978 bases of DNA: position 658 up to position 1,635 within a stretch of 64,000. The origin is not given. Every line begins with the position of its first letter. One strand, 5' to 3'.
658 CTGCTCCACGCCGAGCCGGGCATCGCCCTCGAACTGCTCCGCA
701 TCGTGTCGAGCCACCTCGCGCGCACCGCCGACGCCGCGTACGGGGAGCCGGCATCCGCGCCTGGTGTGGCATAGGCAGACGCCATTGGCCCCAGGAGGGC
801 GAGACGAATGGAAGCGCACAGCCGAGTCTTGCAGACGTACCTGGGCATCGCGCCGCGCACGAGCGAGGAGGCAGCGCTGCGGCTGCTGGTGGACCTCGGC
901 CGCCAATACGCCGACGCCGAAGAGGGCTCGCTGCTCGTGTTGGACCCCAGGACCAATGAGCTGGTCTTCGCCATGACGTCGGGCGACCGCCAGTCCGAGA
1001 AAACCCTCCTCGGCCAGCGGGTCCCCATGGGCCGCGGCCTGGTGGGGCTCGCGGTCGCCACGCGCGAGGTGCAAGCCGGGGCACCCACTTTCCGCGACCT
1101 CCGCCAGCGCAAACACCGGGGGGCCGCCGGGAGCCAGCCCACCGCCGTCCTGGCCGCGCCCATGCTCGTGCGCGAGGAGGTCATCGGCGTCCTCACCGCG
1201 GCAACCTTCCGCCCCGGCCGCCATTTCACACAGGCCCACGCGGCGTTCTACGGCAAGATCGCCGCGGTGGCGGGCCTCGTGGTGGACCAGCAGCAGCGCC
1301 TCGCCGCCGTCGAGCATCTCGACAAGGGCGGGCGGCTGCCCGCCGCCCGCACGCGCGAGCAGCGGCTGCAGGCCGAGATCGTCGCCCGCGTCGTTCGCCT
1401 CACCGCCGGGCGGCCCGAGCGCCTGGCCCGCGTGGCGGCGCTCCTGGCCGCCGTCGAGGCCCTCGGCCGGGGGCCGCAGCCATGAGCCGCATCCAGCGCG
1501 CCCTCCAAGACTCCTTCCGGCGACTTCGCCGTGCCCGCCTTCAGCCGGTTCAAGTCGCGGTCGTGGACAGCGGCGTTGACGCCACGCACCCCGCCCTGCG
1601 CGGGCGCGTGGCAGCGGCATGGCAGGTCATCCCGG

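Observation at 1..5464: RiPP-like cluster with an unusual accessory set: cNMP-domain ABC exporter, two GAF-subtilase cassettes, radical SAM/SPASM maturase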

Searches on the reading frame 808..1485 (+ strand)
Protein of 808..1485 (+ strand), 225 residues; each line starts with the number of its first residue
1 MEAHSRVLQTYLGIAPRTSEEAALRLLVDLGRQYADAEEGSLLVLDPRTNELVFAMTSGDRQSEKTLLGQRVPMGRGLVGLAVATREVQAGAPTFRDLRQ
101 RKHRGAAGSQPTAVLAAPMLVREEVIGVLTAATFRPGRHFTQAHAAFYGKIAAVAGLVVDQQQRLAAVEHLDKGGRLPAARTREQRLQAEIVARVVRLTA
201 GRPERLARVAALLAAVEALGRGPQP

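Call 3: search_protein_families(library=pfam, proteins=[window:808-1485:+], max_evalue=0.01)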
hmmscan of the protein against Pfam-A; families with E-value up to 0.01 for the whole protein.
window:808-1485:+ (225 aa): 3 families
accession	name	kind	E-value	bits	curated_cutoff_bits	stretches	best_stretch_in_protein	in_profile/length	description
PF13185.12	GAF_2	-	3.3e-12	47.2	28.6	1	18-159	2-135/136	GAF domain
PF01590.32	GAF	-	4.2e-09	37.5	22.4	1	21-157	3-131/133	GAF domain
PF13492.12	GAF_3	-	1e-06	29.7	27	1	27-160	9-128/129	GAF domain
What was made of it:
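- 808..1485 (+): GAF1: a 225-aa stand-alone GAF protein with a C-terminal three-helix extension; the first half of the conserved GAF-S8 cassette. Pfam GAF_2 scores 47 bits (call 3).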

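Call 4: search_protein_families(library=ncbifam, proteins=[window:808-1485:+], max_evalue=0.01)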
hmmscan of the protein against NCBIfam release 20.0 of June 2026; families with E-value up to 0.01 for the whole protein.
window:808-1485:+ (225 aa): 1 family
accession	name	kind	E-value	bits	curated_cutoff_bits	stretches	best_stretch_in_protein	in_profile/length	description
TIGR01817.1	nifA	equivalog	0.00037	19.4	528.85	1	21-173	21-170/534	nif-specific transcriptional activator NifA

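Call 23: find_homologous_proteins(query=window:808-1485:+, max_evalue=0.001)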
Query window:808-1485:+ (225 aa): 187 proteins with E <= 0.001 among 8000 candidates; the best 120 are listed.
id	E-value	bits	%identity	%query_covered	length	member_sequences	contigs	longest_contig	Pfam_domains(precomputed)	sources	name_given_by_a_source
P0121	2.4e-133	460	100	100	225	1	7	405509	PF13185.13,PF01590.33,PF13492.13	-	-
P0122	1.3e-116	406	89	100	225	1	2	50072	PF13185.13,PF01590.33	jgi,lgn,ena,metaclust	metaclust:\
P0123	3.8e-106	371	83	100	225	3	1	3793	PF13185.13,PF01590.33,PF13492.13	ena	-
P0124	4.3e-101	355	79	100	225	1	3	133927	PF13185.13,PF01590.33,PF13492.13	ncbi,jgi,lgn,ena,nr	ncbi:MAG TPA: GAF domain-containing protein [Planctomycetota bacterium]|nr:GAF domain-containing pro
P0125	1.3e-99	350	77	100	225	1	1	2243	PF13185.13,PF01590.33,PF13492.13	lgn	-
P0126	2.7e-99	349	80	100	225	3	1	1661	PF13185.13,PF01590.33,PF13492.13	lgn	-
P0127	1.1e-96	341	78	93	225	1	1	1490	PF13185.13,PF01590.33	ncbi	-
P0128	6.6e-96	338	78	100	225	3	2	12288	PF13185.13,PF01590.33,PF13492.13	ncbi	-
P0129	2.5e-95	336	73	100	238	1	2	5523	PF13185.13,PF01590.33,PF13492.13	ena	-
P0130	1.5e-94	334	74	100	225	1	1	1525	PF13185.13,PF01590.33,PF13492.13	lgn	-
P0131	1.5e-94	334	73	91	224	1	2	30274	PF13185.13,PF01590.33,PF13492.13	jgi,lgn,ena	-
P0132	5.5e-90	319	72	100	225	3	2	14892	PF13185.13,PF01590.33,PF13492.13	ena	-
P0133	2.7e-88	313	70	99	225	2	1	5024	PF13185.13,PF01590.33,PF13492.13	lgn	-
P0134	7.5e-83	295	68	98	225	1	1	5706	PF13185.13,PF01590.33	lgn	-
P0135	6.3e-74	266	60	100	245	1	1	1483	PF13185.13,PF01590.33,PF13492.13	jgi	jgi:GAF domain-containing protein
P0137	2.8e-63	232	57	97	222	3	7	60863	PF13185.13,PF01590.33,PF13492.13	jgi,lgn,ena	jgi:GAF domain-containing protein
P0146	8.7e-60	220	52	97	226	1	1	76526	PF13185.13,PF13492.13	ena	-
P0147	1.4e-59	219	56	95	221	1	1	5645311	PF13185.13,PF01590.33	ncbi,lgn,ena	-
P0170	2.3e-55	206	53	94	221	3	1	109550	PF13185.13,PF01590.33,PF13492.13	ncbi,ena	-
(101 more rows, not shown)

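Call 25: find_related_loci(query=A2, collection=genome_contigs, flank=9000)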
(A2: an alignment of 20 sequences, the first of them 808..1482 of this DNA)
Query A2 (225 aa) in genome_contigs; peptide patterns used: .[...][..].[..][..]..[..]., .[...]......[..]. (x = any residue, [..] = any of these).
600 stretches matched a pattern (row limit reached: there are more); 25 encode a relative of the query (tblastn E <= 1e-3); 25 distinct loci.
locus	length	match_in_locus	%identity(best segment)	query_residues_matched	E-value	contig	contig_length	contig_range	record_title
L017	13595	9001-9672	79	1-224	9e-104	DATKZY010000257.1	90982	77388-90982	MAG TPA_asm: Planctomycetota bacterium isolate SMAG_U14257 k141_2547433, whole genome shotgun sequence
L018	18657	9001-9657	78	1-219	2e-101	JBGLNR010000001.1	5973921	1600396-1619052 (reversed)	MAG: Planctomycetota bacterium isolate PPR_0503 PPR_0503.fa_scaffold_119715, whole genome shotgun sequence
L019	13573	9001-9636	55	7-222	1e-64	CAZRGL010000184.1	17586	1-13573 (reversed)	MAG TPA_asm: uncultured Polyangiaceae bacterium isolate binchicken_co141_45 genome assembly, contig: NODE_13774_length_1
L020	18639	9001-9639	51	8-222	4e-59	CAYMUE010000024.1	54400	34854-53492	MAG TPA_asm: uncultured Polyangiaceae bacterium isolate SRP216815_co1_51 genome assembly, contig: NODE_639_length_54400_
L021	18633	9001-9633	51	8-219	1e-57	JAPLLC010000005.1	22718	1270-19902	MAG: Candidatus Methylomirabilota bacterium isolate LacPavin_0419_WC70L_MAG_65_10 LacPavin_0419_WC70L_scaffold_6284, who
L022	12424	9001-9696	50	8-219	4e-57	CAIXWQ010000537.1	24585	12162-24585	MAG: uncultured delta proteobacterium isolate MJ-time_bin-4440 genome assembly, contig: bin-4440:0537/1422, whole genome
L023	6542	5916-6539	48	3-219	2e-56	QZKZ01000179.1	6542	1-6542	MAG: Desulfovibrio sp. isolate Madre1 k127_460898, whole genome shotgun sequence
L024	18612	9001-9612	48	1-209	1e-55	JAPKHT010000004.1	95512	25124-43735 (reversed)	MAG: Verrucomicrobiia bacterium isolate PDA_C_MAG.85 MAG.85_4, whole genome shotgun sequence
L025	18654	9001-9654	50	1-219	2e-55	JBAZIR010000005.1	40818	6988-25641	MAG: Verrucomicrobiia bacterium isolate SO_2017_LW4_10 scaffold_2271_c1_LW137-91_2017, whole genome shotgun sequence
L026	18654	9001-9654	48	1-219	3e-53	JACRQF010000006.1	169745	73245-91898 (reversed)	MAG: Verrucomicrobia bacterium isolate NC_groundwater_2006_Pr3_S-0.65um_64_6 SR2-18-Sp65_coassembly_scaffold_34211, whol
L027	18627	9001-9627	48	1-222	4e-53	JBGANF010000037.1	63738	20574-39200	MAG: Polyangiaceae bacterium isolate MAG_AAO_H10.108 AAOH10-108_opera_contig_2028, whole genome shotgun sequence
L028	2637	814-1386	55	8-203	2e-49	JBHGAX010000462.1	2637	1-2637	MAG: Candidatus Methylomirabilales bacterium isolate SBS.BIN.71 SBSBIN71_contig_462, whole genome shotgun sequence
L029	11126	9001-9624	46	4-219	1e-48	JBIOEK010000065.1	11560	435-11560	MAG: Hyphomicrobiales bacterium isolate GcC5-43 k141_797627_length_11560_cov_23.0000, whole genome shotgun sequence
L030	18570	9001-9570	46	14-219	1e-48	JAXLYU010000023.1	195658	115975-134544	MAG: Labilithrix sp. isolate STL-MYX21 C4.7.fa-23, whole genome shotgun sequence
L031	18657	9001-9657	42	1-223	9e-48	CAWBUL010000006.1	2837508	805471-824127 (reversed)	MAG: uncultured proteobacterium isolate MFD00731.bin.1.279 genome assembly, contig: contig_18214, whole genome shotgun s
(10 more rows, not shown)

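Call 27: find_encoding_contigs(protein=P0147, flank=10000, max_places=1)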
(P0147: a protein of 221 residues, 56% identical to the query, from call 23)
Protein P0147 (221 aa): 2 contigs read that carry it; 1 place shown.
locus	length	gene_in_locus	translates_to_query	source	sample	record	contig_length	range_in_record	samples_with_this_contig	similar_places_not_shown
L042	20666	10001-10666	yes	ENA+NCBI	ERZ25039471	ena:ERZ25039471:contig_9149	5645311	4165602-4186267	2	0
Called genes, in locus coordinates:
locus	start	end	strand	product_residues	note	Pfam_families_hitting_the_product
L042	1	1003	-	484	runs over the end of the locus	PF13481:AAA_25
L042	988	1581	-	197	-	PF16793:RepB_primase (weak)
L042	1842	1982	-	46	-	-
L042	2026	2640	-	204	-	-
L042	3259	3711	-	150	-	PF00027:cNMP_binding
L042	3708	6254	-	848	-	PF00664:ABC_membrane, PF00005:ABC_tran, PF13304:AAA_21 (faint), PF02463:SMC_N (weak), PF00005:ABC_tran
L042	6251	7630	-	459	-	PF04055:Radical_SAM, PF13353:Fer4_12 (weak)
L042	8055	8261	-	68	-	-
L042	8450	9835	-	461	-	PF04055:Radical_SAM, PF13353:Fer4_12 (weak)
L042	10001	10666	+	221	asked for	PF01590:GAF (weak), PF13185:GAF_2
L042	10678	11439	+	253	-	PF00082:Peptidase_S8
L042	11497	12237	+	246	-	PF05050:Methyltransf_21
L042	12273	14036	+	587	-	-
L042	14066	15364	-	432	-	PF05977:MFS_3, PF07690:MFS_1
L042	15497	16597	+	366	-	PF13692:Glyco_trans_1_4 (faint), PF00534:Glycos_transf_1 (weak)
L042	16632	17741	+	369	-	PF13439:Glyco_transf_4, PF13579:Glyco_trans_4_4, PF20706:GT4-conflict, PF00534:Glycos_transf_1, PF13692:Glyco_trans_1_4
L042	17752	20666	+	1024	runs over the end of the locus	PF13271:DUF4062, PF13181:TPR_8 (faint), PF13401:AAA_22 (weak), PF13176:TPR_7 (faint), PF00515:TPR_1 (faint), PF07719:TPR_2 (faint), PF13424:TPR_12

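Call 28: find_encoding_contigs(protein=P0146, flank=10000, max_places=1)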
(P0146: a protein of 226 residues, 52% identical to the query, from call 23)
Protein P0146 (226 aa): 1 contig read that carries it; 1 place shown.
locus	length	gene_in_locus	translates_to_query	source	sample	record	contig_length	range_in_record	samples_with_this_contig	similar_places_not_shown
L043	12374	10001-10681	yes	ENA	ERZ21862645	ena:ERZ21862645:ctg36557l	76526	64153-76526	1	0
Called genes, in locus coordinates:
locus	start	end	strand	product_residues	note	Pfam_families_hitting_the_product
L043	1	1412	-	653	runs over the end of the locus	PF00501:AMP-binding, PF23562:AMP-binding_C_3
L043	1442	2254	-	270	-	PF00005:ABC_tran, PF12399:BCA_ABC_TP_C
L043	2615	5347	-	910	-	PF00675:Peptidase_M16, PF05193:Peptidase_M16_C, PF00675:Peptidase_M16 (weak), PF05193:Peptidase_M16_C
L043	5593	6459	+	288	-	-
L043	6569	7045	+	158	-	PF13490:zf-HC2 (weak)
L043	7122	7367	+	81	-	-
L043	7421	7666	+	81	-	-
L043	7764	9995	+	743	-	PF00664:ABC_membrane, PF00005:ABC_tran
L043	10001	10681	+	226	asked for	PF13185:GAF_2, PF13492:GAF_3 (weak)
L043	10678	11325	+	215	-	PF00082:Peptidase_S8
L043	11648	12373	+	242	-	?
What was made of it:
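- An M16 peptidase gene lies near one locus (call 28).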

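Call 29: find_encoding_contigs(protein=P0170, flank=10000, max_places=1)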
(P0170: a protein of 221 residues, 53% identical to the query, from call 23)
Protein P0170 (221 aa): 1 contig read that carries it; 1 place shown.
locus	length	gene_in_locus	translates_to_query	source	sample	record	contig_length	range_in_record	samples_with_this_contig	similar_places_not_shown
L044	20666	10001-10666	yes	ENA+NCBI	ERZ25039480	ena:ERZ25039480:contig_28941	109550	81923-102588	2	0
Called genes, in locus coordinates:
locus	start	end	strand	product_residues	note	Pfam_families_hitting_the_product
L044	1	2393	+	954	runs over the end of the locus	-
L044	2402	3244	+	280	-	PF02698:DUF218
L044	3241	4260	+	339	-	PF03033:Glyco_transf_28, PF04101:Glyco_tran_28_C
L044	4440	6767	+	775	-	PF02026:RyR, PF20308:TPR-S, PF00211:Guanylate_cyc (weak)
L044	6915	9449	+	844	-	PF00664:ABC_membrane, PF00005:ABC_tran, PF13304:AAA_21 (faint), PF02463:SMC_N (weak), PF00005:ABC_tran (weak)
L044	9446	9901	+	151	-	PF00027:cNMP_binding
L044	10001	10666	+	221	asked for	PF01590:GAF (weak), PF13185:GAF_2, PF13492:GAF_3 (faint)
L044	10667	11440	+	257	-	PF00082:Peptidase_S8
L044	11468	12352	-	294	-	-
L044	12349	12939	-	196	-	-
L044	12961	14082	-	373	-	PF00014:Kunitz_BPTI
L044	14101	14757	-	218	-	-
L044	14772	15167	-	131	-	PF09851:SHOCT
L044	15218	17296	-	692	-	-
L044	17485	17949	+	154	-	-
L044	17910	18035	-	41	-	-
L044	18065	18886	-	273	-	-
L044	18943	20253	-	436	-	PF02310:B12-binding (weak)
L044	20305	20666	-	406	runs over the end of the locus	PF04055:Radical_SAM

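Call 30: find_encoding_contigs(protein=P0137, flank=10000, max_places=1)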
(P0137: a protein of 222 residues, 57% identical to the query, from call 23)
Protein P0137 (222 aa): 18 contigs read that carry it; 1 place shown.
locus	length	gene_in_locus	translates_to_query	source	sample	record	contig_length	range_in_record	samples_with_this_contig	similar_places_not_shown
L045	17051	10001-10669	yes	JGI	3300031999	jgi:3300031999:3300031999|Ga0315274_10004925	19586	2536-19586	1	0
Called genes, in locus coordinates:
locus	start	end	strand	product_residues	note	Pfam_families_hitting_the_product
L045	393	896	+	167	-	-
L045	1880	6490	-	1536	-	PF00211:Guanylate_cyc, PF00069:Pkinase, PF06293:Kdo (weak), PF07714:PK_Tyr_Ser-Thr, PF13360:PQQ_2 (weak), PF13570:Beta-prop_ACSF4, PF13517:FG-GAP_3, PF13360:PQQ_2, +6 more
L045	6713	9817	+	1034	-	PF00005:ABC_tran, PF00027:cNMP_binding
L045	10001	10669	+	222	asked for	PF01590:GAF (weak), PF13185:GAF_2, PF13492:GAF_3 (weak)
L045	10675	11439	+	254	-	PF00082:Peptidase_S8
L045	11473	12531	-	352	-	PF04055:Radical_SAM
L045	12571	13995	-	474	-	PF04055:Radical_SAM (weak), PF13353:Fer4_12 (faint)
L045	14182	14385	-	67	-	-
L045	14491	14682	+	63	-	-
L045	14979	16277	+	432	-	PF01120:Alpha_L_fucos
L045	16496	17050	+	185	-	?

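Call 32: search_solved_structures(query=A2, max_evalue=0.01)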
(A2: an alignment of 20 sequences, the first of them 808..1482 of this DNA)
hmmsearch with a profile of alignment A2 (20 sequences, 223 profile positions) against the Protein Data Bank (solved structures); distinct sequences matched with E-value up to 0.01: 13.
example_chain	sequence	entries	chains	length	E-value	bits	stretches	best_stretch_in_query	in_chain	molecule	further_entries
1ykd_A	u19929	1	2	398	1.2e-08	37.7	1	15-137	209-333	adenylate cyclase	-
5w10_A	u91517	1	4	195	5.4e-07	32.3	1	14-158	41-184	cGMP-specific phosphodiesterase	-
4mcw_A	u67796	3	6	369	5.4e-05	25.8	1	13-172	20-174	Metal dependent phosphohydrolase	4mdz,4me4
2vzw_A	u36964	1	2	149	0.00023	23.8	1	22-165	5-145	PROBABLE HISTIDINE KINASE RESPONSE REGULATOR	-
2zmf_A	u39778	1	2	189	0.00029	23.4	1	30-157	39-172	cAMP and cAMP-inhibited cGMP 3',5'-cyclic phosphodiesterase 10A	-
2y79_A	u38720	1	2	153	0.001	21.6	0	21-81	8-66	REDOX SENSOR HISTIDINE KINASE RESPONSE REGULATOR DEVS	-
4ynr_A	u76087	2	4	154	0.0017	20.9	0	20-81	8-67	Redox sensor histidine kinase response regulator DevS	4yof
2w3d_A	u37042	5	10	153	0.0022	20.6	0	21-81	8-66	TWO COMPONENT SENSOR HISTIDINE KINASE DEVS (GAF FAMILY PROTEIN)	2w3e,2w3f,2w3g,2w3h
2y8h_A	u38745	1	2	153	0.003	20.1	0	21-81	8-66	TWO COMPONENT SENSOR HISTIDINE KINASE DEVS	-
3trc_A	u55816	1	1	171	0.0038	19.8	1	19-146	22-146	Phosphoenolpyruvate-protein phosphotransferase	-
3ksg_A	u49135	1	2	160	0.0077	18.8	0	71-130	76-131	Putative uncharacterized protein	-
3ksf_A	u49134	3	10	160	0.0078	18.8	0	71-130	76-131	Putative uncharacterized protein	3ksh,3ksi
9cxg_A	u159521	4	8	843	0.0081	18.7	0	72-157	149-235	Cone cGMP-specific 3',5'-cyclic phosphodiesterase subunit alpha'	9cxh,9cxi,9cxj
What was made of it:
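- Tried and rejected: The profile search against PDB likewise gave weak hits to cNMP-binding GAFs only (call 32).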
